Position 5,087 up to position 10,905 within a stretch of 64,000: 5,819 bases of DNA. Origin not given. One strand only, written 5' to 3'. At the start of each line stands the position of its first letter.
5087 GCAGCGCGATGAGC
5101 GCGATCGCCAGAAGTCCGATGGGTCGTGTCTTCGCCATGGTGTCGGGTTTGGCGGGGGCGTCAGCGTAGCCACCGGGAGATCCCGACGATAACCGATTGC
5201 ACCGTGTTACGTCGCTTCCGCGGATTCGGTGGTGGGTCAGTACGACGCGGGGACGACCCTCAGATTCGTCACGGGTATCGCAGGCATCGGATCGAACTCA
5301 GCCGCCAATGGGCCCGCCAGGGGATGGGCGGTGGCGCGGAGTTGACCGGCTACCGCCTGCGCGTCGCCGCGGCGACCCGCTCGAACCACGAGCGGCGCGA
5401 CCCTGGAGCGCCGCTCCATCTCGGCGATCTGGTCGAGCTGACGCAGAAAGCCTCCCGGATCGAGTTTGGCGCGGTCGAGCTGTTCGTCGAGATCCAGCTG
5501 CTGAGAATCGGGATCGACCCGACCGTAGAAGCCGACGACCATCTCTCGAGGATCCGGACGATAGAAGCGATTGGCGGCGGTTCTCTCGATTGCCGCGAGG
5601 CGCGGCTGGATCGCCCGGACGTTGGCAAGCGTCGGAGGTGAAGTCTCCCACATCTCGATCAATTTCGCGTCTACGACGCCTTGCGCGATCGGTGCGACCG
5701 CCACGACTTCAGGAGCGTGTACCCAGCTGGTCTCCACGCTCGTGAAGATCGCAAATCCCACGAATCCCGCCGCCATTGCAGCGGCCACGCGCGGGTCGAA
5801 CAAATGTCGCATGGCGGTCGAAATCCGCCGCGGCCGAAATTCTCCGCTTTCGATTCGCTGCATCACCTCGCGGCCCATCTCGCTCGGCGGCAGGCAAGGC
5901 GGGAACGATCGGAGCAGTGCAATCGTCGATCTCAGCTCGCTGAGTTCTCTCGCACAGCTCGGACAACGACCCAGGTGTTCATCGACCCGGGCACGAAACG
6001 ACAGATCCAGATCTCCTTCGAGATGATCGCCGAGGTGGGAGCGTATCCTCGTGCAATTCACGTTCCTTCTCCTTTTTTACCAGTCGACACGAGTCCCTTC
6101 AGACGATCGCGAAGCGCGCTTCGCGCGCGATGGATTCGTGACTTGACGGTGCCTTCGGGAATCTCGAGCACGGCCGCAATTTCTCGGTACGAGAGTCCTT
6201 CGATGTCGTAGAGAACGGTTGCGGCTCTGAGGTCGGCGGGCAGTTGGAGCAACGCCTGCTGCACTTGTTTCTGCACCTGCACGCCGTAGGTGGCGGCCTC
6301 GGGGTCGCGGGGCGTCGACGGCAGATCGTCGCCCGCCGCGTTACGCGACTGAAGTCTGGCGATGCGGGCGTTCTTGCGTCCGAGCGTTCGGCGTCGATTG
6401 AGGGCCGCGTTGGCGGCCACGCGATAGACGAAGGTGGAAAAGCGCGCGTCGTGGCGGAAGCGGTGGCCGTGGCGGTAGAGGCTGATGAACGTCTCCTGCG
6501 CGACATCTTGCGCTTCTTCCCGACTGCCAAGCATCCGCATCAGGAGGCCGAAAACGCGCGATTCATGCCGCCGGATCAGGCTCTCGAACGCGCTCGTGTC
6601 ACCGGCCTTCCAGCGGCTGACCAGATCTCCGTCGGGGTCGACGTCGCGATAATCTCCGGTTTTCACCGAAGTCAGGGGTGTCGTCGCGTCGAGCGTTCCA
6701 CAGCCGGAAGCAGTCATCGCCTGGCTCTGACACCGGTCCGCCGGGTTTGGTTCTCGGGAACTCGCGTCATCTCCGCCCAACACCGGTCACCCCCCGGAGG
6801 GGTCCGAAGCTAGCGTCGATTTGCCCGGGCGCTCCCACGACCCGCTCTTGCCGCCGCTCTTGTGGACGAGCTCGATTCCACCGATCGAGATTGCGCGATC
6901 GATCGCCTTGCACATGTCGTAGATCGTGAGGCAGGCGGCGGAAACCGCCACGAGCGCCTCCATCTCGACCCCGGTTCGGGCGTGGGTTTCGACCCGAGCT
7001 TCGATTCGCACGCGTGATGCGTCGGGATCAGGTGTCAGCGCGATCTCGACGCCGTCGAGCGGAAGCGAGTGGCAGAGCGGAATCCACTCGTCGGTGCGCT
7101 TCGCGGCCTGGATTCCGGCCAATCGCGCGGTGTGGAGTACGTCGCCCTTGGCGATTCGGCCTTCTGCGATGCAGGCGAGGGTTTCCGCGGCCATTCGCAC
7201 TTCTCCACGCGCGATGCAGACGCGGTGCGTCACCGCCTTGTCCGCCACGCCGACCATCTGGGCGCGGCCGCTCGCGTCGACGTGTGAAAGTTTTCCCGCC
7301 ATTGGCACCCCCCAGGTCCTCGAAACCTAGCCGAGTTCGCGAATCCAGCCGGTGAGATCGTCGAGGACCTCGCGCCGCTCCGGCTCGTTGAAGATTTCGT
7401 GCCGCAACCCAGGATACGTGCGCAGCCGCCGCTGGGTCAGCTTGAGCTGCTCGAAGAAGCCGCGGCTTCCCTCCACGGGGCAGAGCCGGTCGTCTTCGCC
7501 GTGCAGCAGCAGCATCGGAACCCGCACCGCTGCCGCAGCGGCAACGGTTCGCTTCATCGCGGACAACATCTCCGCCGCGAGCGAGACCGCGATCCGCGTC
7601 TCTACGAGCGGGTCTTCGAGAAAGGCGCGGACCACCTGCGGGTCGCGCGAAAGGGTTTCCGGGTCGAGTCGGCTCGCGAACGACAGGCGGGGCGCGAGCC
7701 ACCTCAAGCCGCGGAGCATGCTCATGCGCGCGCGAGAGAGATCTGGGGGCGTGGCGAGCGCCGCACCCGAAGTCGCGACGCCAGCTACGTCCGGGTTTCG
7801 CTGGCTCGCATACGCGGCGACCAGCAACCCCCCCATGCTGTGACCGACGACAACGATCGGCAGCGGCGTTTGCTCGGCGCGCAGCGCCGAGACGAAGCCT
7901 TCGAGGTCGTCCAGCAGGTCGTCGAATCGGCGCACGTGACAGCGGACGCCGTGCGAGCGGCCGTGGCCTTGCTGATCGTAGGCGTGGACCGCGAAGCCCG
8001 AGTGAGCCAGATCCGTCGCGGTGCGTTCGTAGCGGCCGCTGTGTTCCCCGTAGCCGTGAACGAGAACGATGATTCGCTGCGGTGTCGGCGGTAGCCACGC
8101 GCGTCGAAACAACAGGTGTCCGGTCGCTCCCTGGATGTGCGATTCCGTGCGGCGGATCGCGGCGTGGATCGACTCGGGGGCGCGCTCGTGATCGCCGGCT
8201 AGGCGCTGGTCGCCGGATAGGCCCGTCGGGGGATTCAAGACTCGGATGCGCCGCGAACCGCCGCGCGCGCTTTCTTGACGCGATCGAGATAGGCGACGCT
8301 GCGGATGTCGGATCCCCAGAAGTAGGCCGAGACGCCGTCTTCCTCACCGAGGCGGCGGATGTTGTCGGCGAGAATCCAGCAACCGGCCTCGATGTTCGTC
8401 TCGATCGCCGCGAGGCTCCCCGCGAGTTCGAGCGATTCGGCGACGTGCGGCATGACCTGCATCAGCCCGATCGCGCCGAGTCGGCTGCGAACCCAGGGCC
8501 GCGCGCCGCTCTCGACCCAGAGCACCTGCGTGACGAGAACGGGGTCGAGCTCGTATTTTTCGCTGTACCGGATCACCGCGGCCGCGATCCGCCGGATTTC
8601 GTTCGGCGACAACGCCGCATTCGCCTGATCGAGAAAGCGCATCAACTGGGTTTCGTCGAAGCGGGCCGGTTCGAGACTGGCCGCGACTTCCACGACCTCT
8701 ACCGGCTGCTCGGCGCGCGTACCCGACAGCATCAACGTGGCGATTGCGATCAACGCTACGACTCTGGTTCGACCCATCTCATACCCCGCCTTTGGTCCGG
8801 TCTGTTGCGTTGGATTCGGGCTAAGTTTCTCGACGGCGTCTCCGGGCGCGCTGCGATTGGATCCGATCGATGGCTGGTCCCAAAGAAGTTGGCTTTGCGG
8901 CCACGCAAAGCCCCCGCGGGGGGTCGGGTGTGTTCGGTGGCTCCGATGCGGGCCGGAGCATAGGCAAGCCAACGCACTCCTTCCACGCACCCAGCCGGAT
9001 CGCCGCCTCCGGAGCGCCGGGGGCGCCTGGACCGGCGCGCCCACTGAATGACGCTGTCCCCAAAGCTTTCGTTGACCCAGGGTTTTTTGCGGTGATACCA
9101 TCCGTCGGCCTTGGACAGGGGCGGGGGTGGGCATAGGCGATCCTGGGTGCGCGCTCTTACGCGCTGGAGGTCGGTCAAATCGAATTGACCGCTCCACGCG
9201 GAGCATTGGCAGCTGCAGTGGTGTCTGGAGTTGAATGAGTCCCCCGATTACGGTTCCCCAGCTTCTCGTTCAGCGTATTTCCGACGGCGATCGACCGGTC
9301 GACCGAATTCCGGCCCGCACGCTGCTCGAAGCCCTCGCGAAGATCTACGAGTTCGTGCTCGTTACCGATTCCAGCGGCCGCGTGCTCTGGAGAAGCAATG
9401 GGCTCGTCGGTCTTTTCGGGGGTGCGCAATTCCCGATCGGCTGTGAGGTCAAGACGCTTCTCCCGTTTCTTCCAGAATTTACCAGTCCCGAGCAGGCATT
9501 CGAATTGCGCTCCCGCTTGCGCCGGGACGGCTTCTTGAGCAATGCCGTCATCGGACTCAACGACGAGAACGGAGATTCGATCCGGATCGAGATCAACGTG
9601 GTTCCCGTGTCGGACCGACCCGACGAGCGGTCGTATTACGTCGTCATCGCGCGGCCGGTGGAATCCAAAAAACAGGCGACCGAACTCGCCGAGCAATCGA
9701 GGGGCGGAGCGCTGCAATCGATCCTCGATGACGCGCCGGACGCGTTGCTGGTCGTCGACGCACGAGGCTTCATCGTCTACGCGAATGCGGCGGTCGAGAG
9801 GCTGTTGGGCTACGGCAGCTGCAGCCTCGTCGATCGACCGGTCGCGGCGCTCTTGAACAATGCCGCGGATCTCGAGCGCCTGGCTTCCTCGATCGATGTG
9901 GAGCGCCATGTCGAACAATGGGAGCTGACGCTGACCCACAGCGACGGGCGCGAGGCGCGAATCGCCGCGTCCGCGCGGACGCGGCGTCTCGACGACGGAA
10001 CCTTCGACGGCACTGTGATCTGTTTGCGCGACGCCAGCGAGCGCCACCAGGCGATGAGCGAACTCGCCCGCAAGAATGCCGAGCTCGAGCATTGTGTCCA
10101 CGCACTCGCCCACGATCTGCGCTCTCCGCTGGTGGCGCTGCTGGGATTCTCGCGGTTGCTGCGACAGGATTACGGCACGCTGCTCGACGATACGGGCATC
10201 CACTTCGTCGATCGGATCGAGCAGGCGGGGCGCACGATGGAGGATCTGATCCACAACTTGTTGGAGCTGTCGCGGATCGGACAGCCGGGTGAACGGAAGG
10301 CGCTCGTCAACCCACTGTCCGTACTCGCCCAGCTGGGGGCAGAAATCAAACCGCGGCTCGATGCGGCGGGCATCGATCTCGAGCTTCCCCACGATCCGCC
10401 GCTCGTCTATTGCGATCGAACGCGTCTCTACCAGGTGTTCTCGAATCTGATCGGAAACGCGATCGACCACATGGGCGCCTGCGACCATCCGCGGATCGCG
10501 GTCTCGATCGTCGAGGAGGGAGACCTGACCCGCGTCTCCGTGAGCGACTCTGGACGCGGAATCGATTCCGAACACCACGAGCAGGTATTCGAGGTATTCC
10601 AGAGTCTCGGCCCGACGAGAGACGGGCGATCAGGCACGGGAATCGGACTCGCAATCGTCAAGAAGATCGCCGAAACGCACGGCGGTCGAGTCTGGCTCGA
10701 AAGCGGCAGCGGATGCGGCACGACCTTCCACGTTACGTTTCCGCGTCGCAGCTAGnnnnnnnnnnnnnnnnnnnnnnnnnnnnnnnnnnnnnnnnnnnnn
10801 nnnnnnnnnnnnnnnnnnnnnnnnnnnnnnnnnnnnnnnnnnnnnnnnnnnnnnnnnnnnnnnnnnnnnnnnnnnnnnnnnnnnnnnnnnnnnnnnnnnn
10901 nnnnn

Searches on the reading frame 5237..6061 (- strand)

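Call 28: search_protein_families(library=pfam, proteins=[window:5237-6061:-], max_evalue=0.0001)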
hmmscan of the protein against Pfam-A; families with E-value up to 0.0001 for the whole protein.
window:5237-6061:- (274 aa): 1 family
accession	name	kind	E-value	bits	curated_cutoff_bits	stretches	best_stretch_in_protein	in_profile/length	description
PF13490.11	zf-HC2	-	5.6e-08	33.2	22.2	1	3-37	1-35/35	Putative zinc-finger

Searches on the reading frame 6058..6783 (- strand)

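Call 28: search_protein_families(library=pfam, proteins=[window:6058-6783:-], max_evalue=0.0001)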
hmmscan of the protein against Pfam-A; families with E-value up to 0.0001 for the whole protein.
window:6058-6783:- (241 aa): 3 families
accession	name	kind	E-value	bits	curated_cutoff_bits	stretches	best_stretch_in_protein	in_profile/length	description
PF08281.18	Sigma70_r4_2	-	1.3e-18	66.9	25.7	1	172-224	2-54/54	Sigma-70, region 4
PF04542.20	Sigma70_r2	-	5e-18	65.1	24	1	69-136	1-70/71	Sigma-70 region 2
PF04545.22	Sigma70_r4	-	1.7e-10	40.7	24.1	1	177-225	1-49/50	Sigma-70, region 4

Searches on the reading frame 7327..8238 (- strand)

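Call 28: search_protein_families(library=pfam, proteins=[window:7327-8238:-], max_evalue=0.0001)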
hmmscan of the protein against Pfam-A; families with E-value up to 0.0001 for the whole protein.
window:7327-8238:- (303 aa): 7 families
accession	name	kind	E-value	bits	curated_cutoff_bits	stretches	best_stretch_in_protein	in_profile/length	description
PF12146.15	Hydrolase_4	-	1.6e-77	260.5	27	1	52-287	2-239/239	Serine aminopeptidase, S33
PF00561.26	Abhydrolase_1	-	1.1e-23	84.6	25.8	1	56-283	2-241/245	alpha/beta hydrolase fold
PF12697.13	Abhydrolase_6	-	2e-22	81.3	26.3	1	57-287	1-212/217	Alpha/beta hydrolase family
PF00326.27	Peptidase_S9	-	6e-09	36.1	22.6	1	235-301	142-208/213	Prolyl oligopeptidase family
PF20408.4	Abhydrolase_11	-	6.4e-09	36.3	27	1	55-176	3-124/193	Alpha/beta hydrolase domain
PF02230.22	Abhydrolase_2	-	3e-06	27.7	23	0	228-284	144-203/217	Phospholipase/Carboxylesterase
PF01738.24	DLH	-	3.5e-06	27.2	21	0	56-155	16-125/217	Dienelactone hydrolase family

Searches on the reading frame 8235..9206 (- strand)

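Call 28: search_protein_families(library=pfam, proteins=[window:8235-9206:-], max_evalue=0.0001)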
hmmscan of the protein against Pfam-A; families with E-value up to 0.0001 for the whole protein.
window:8235-9206:- (323 aa): 1 family
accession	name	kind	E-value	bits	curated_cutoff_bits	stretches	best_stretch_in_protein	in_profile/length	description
PF01464.25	SLT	-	5.7e-13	48.9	21.3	1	211-295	3-94/117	Transglycosylase SLT domain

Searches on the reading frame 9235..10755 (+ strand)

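Call 28: search_protein_families(library=pfam, proteins=[window:9235-10755:+], max_evalue=0.0001)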
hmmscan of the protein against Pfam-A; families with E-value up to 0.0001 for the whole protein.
window:9235-10755:+ (506 aa): 7 families
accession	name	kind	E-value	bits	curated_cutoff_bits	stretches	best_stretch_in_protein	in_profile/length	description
PF02518.31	HATPase_c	-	1.9e-31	109.2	26.4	1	394-505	2-110/111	Histidine kinase-, DNA gyrase B-, and HSP90-like ATPase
PF00989.32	PAS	-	7.1e-16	58.7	22.6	1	160-266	3-112/113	PAS fold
PF08448.16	PAS_4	-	9.8e-13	48.7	23.1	1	164-272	1-110/110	PAS fold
PF00512.31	HisKA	-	2.7e-12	47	26.9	1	287-350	5-65/66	His Kinase A (phospho-acceptor) domain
PF13426.13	PAS_9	-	8.8e-11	42.4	27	1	168-269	1-103/103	PAS domain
PF13188.13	PAS_8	-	2.1e-08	34.2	21.8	1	160-215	3-55/65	PAS domain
PF14501.12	HATPase_c_5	-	1.2e-05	25.5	22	1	398-490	6-90/102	GHKL domain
